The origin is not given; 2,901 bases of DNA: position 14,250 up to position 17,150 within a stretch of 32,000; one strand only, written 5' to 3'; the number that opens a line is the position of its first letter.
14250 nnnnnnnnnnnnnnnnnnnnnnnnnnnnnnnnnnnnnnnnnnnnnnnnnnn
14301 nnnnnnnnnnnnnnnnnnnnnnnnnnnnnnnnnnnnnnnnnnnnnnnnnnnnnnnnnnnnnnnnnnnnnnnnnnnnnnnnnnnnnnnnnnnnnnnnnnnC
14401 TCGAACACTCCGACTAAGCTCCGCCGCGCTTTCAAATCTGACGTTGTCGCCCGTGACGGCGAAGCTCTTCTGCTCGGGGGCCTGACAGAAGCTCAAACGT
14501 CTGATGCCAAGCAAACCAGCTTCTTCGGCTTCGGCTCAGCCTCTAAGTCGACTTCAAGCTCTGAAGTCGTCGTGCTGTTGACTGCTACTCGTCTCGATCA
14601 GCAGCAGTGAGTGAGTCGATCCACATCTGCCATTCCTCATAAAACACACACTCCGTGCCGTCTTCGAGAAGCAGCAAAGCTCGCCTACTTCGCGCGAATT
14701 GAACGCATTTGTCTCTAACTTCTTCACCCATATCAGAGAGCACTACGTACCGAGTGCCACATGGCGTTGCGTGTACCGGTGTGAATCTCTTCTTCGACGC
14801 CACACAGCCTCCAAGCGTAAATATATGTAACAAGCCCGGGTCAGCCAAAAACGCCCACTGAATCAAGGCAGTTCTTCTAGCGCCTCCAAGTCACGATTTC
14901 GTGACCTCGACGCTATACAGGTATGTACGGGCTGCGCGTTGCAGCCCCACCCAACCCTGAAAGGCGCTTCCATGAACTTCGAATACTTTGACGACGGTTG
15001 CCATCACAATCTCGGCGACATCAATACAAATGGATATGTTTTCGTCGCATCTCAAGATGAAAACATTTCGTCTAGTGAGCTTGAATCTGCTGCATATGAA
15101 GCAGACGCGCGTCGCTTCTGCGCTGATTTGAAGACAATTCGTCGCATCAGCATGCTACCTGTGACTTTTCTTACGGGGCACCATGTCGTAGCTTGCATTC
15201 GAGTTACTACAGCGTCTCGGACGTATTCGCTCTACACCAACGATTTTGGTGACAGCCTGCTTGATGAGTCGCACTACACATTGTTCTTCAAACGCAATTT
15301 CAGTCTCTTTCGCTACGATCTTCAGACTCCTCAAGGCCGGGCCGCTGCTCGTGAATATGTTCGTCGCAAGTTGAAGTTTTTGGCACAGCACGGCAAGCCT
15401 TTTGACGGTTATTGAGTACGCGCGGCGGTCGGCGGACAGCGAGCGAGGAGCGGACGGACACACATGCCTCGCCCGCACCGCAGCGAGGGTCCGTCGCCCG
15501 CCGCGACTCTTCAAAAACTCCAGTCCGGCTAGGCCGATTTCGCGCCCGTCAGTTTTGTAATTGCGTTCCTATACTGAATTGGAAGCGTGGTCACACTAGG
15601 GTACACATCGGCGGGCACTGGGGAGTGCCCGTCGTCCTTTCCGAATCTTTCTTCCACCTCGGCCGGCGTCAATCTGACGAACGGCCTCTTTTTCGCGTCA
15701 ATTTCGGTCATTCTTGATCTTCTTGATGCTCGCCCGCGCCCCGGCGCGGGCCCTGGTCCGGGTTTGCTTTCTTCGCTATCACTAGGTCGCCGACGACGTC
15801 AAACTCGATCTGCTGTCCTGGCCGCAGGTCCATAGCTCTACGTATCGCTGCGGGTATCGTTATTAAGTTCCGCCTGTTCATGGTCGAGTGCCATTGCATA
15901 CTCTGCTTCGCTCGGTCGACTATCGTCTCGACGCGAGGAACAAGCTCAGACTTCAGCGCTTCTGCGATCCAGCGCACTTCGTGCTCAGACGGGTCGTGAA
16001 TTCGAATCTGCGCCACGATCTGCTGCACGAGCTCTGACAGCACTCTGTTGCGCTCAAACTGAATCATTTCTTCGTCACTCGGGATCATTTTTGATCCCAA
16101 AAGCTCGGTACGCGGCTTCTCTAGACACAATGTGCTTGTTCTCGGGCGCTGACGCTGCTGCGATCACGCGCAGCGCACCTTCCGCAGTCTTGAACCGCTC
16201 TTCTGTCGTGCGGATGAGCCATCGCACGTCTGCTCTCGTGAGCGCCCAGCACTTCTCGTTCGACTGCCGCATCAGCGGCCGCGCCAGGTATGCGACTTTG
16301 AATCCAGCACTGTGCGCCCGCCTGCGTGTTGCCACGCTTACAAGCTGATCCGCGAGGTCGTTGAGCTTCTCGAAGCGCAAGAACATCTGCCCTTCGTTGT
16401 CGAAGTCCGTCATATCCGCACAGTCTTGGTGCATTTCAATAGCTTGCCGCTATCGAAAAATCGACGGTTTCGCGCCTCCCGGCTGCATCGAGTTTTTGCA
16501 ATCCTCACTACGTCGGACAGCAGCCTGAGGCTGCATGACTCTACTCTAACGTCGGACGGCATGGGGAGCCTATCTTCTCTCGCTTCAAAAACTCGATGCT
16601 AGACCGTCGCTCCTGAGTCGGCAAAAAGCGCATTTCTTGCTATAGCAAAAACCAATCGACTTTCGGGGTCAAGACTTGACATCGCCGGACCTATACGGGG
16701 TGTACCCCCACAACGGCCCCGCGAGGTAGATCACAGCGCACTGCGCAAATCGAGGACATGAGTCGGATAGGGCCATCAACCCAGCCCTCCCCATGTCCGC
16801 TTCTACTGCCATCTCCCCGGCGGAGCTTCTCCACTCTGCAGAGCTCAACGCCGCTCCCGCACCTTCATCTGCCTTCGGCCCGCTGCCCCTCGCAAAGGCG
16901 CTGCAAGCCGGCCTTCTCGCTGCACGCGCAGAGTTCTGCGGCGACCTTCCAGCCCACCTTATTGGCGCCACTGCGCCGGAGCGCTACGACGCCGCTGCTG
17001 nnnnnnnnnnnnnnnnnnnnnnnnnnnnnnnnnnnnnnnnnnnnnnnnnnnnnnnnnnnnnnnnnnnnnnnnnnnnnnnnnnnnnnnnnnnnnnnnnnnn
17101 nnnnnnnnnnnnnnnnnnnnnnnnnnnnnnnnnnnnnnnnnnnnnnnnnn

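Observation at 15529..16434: Three-gene reverse-strand operon with an atypically placed AbrB/SpoVT domain: repressor, TA-like or excision-control module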

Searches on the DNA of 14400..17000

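Call 58: search_rna_families(source=window, start=14400, end=17000, threshold=evalue, max_evalue=1)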
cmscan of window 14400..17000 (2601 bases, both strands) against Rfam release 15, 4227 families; matches with E-value up to 1: 0.
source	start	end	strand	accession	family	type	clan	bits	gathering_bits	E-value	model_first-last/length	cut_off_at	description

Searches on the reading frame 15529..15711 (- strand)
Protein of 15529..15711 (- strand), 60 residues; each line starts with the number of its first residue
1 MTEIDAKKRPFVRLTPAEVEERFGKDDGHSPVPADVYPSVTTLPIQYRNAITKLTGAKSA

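Call 6: search_protein_families(library=pfam, proteins=[window:15529-15711:-], max_evalue=1)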
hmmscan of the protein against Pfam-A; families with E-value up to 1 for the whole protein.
window:15529-15711:- (60 aa): 0 families

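Call 7: search_protein_families(library=phrogs, proteins=[window:15529-15711:-], max_evalue=1)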
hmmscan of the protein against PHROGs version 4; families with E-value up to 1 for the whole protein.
window:15529-15711:- (60 aa): 0 families

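Call 9: search_protein_families(library=ncbifam, proteins=[window:15529-15711:-], max_evalue=1)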
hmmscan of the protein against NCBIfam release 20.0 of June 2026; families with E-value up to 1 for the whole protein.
window:15529-15711:- (60 aa): 1 family
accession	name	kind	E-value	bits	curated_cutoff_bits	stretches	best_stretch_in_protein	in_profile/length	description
NF005054.0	PRK06462.1-4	equivalog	0.2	10.6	309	1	3-30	169-196/318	asparagine synthetase A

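Call 10: search_protein_families(library=padloc, proteins=[window:15529-15711:-], max_evalue=1)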
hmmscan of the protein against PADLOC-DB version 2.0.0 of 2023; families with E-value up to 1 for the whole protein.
window:15529-15711:- (60 aa): 0 families

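Call 27: find_homologous_proteins(query=window:15529-15711:-, max_evalue=0.01)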
Query window:15529-15711:- (60 aa): 1 proteins with E <= 0.01 among 1 candidates.
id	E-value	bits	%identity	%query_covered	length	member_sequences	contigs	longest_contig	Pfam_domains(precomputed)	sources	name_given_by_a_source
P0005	4.5e-32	125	100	100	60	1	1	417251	-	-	-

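Call 34: search_solved_structures(query=window:15529-15711:-, max_evalue=10, show_alignments=2)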
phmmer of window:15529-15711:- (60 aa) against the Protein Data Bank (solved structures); distinct sequences matched with E-value up to 10: 1.
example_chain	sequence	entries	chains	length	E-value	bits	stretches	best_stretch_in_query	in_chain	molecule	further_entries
6dzs_A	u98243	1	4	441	0.1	16.2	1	19-43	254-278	Homoserine dehydrogenase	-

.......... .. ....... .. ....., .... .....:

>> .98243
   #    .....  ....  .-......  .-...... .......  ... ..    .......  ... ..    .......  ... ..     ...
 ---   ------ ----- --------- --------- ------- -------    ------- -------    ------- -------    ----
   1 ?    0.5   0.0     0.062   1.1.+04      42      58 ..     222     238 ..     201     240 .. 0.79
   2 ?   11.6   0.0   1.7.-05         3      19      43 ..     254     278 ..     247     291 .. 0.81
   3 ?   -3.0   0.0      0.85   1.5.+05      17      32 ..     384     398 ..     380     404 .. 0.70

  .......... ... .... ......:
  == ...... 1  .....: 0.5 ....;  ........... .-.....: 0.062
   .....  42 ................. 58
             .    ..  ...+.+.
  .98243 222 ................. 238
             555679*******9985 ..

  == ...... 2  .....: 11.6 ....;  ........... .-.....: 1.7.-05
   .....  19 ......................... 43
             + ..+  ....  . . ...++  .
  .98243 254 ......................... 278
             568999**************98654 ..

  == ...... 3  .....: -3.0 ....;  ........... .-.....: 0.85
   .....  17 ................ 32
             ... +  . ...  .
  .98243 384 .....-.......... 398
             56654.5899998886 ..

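Call 62: search_dna_similar(query=window:15529-15711:-, collection=phages, mode=protein, max_evalue=5)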
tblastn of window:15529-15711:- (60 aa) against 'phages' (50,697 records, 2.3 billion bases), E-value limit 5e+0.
No match.

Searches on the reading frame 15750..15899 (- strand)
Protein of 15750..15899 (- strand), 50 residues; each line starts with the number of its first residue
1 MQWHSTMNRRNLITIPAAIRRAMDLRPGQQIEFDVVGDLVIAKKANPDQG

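Call 74: search_solved_structures(query=A1, max_evalue=1)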
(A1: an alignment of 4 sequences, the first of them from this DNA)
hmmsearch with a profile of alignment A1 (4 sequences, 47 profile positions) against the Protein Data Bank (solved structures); distinct sequences matched with E-value up to 1: 24.
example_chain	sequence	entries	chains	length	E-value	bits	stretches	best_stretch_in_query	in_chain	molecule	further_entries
2glw_A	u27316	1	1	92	1.4e-10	43.9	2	5-30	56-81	92aa long hypothetical protein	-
2fy9_A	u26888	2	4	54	6.8e-07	32.1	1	6-44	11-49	Putative transition state regulator abh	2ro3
2ro5_A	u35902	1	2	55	0.00028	23.8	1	7-42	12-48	Stage V sporulation protein T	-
1z0r_A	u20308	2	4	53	0.00065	22.6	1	5-44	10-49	Transition state regulatory protein abrB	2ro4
2k1n_A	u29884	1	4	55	0.00073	22.4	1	5-44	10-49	AbrB family transcriptional regulator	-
1yfb_A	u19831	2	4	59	0.001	22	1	5-44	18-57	Transition state regulatory protein abrB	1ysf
5itm_A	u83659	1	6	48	0.0014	21.5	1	5-36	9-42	AbrB family transcriptional regulator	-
2l66_A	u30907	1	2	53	0.0018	21.1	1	5-36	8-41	Transcriptional regulator, AbrB family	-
5itj_A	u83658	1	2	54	0.0018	21.1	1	5-36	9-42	AbrB family transcriptional regulator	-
2w1t_B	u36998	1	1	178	0.0037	20.2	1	8-42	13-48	STAGE V SPORULATION PROTEIN T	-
2w1t_A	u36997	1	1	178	0.0051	19.7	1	8-42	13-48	STAGE V SPORULATION PROTEIN T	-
8jvq_A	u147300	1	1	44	0.018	18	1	8-31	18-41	Ph1_DG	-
8jvr_A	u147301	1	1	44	0.018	17.9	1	8-31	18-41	Ph1_GG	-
8jvp_A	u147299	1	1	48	0.026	17.5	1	9-31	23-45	Ph1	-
7dvc_A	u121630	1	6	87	0.17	14.9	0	8-31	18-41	reDPBB_sym1 protein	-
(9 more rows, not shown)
